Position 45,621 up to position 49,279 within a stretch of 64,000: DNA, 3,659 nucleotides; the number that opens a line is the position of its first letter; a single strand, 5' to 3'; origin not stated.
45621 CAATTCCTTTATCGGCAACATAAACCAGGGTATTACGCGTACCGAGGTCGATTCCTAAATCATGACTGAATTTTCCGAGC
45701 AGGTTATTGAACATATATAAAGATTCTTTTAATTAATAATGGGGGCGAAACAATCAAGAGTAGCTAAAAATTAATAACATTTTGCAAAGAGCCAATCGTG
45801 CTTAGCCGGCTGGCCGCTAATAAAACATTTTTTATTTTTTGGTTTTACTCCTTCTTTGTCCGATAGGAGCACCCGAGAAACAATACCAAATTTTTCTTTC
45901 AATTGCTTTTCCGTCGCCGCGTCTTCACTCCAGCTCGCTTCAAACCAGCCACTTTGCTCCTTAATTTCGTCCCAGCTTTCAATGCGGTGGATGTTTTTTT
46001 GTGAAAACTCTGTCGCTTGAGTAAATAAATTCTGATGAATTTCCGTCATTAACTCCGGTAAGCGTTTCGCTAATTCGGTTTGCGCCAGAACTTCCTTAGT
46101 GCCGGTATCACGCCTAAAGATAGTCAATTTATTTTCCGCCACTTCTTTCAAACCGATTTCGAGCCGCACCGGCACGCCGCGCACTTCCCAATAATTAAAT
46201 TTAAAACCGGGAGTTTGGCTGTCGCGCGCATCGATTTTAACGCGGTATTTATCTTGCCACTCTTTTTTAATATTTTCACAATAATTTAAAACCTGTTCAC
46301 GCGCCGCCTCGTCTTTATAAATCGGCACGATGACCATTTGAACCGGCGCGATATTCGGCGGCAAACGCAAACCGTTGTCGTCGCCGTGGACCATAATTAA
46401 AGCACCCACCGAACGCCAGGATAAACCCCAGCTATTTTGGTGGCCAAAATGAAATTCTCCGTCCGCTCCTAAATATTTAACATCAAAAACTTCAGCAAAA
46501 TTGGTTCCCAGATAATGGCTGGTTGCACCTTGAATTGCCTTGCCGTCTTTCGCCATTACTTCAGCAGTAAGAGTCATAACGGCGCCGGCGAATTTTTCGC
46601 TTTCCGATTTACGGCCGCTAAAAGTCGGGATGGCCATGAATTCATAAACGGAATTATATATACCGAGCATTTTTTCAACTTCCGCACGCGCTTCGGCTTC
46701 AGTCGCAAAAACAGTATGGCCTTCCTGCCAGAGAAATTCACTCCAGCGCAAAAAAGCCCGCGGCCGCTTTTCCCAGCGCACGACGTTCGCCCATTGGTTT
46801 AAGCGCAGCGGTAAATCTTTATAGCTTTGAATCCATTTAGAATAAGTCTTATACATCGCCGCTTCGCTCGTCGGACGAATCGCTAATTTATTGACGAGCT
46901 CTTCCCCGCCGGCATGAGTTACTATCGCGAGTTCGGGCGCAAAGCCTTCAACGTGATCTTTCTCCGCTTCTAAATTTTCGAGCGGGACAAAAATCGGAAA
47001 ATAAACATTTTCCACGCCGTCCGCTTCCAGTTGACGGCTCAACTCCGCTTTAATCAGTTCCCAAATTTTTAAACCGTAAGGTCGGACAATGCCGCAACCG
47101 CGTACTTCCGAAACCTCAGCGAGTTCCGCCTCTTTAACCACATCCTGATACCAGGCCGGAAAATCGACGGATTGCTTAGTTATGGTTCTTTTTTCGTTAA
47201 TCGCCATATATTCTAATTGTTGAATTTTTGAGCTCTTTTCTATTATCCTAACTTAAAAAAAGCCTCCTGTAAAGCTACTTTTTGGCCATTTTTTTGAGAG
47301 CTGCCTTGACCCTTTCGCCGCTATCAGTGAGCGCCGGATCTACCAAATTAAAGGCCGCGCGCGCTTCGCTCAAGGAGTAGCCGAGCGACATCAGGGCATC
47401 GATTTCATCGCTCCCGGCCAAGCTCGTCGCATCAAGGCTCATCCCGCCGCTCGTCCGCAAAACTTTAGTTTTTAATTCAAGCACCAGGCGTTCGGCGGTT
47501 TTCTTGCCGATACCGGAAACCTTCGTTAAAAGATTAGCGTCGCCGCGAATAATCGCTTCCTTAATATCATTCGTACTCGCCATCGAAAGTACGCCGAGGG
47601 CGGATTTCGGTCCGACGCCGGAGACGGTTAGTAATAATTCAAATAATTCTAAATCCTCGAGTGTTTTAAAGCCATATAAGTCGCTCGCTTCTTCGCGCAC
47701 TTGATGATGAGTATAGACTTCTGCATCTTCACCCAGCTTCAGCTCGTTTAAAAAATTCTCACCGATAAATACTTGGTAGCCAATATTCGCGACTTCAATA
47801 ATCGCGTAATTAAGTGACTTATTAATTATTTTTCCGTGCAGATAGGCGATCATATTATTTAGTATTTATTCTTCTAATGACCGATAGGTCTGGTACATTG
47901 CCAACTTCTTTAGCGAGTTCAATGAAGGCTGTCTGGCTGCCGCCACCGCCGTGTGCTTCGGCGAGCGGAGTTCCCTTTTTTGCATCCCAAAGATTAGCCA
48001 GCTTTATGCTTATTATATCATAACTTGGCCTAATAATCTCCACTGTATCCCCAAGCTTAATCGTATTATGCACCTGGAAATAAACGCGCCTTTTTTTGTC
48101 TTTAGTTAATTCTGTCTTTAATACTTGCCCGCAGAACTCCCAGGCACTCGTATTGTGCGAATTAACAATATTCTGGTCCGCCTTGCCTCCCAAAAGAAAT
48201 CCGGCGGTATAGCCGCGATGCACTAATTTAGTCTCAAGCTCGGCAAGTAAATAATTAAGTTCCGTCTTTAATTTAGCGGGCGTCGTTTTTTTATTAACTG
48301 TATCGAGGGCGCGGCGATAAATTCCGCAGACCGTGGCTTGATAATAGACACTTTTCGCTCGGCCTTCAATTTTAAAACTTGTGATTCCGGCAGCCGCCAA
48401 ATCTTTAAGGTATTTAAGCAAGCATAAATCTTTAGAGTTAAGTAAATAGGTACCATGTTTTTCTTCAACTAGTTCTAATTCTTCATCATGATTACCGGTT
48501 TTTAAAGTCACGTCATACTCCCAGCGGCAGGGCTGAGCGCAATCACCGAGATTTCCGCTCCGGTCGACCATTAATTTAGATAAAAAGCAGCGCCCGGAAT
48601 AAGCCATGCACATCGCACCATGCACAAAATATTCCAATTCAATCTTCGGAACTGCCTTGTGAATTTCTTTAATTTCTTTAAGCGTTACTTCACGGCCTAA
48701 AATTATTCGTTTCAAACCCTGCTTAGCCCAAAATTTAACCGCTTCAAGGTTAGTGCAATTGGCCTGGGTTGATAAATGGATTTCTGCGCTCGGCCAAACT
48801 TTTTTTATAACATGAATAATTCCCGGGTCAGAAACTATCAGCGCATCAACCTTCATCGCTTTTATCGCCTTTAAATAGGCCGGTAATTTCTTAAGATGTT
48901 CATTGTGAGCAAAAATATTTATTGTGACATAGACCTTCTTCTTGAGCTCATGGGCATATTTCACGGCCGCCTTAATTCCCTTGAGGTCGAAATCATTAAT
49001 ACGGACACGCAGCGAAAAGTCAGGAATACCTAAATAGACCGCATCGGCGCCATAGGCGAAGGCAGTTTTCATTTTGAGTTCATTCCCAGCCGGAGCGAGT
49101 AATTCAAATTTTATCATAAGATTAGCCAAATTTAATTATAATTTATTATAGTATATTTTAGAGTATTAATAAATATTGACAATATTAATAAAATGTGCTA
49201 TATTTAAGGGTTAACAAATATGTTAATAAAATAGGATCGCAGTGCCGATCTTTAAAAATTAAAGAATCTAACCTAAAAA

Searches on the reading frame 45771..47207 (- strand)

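Call 18: search_protein_families(library=pfam, proteins=[window:45771-47207:-], max_evalue=0.001)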
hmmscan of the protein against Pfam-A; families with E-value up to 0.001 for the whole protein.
window:45771-47207:- (478 aa): 3 families
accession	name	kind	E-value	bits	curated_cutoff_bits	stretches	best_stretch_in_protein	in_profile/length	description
PF00587.30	tRNA-synt_2b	-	1.7e-18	67.7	29.3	1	106-269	9-174/179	tRNA synthetase class II core domain (G, H, P, S and T)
PF03129.25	HGTP_anticodon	-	2.5e-16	60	21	1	290-385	1-93/94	Anticodon binding domain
PF09180.16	ProRS-C_1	-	1e-10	42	31.5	1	415-478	4-71/71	Prolyl-tRNA synthetase, C-terminal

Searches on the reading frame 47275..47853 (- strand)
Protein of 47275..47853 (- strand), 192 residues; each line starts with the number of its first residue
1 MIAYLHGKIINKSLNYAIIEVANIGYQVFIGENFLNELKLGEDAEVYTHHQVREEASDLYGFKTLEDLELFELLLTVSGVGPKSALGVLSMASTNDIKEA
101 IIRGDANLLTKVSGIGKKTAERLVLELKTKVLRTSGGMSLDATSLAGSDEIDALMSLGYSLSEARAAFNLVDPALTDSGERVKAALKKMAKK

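Call 18: search_protein_families(library=pfam, proteins=[window:47275-47853:-], max_evalue=0.001)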
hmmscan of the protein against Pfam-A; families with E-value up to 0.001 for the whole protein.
window:47275-47853:- (192 aa): 6 families
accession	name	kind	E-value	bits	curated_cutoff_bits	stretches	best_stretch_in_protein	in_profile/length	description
PF01330.27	RuvA_N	-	1.1e-20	73.9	23.6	1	1-61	1-61/61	RuvA N terminal domain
PF14520.12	HHH_5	-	1.5e-15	57.8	27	1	71-128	1-56/57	Helix-hairpin-helix domain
PF00633.29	HHH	-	3.9e-07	30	24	0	106-123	10-27/30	Helix-hairpin-helix motif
PF07499.19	RuvA_C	-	1.2e-06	29.3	24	1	152-189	8-46/47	RuvA, C-terminal domain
PF21176.3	RecR_HhH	-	2.9e-05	24.2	27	0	109-127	8-26/45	RecR, helix-hairpin-helix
PF10391.15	DNA_pol_lambd_f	-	3.5e-05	24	29.8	0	107-124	1-18/51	Fingers domain of DNA polymerase lambda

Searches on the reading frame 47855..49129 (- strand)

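Call 18: search_protein_families(library=pfam, proteins=[window:47855-49129:-], max_evalue=0.001)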
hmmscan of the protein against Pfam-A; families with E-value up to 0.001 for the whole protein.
window:47855-49129:- (424 aa): 2 families
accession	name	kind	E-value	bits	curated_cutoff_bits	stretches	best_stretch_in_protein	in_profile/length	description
PF01136.24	Peptidase_U32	-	5.8e-87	291.3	22.4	1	79-315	1-230/233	Peptidase family U32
PF16325.11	Peptidase_U32_C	-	3.6e-09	37.1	28.2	1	330-406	3-73/83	Peptidase family U32 C-terminal domain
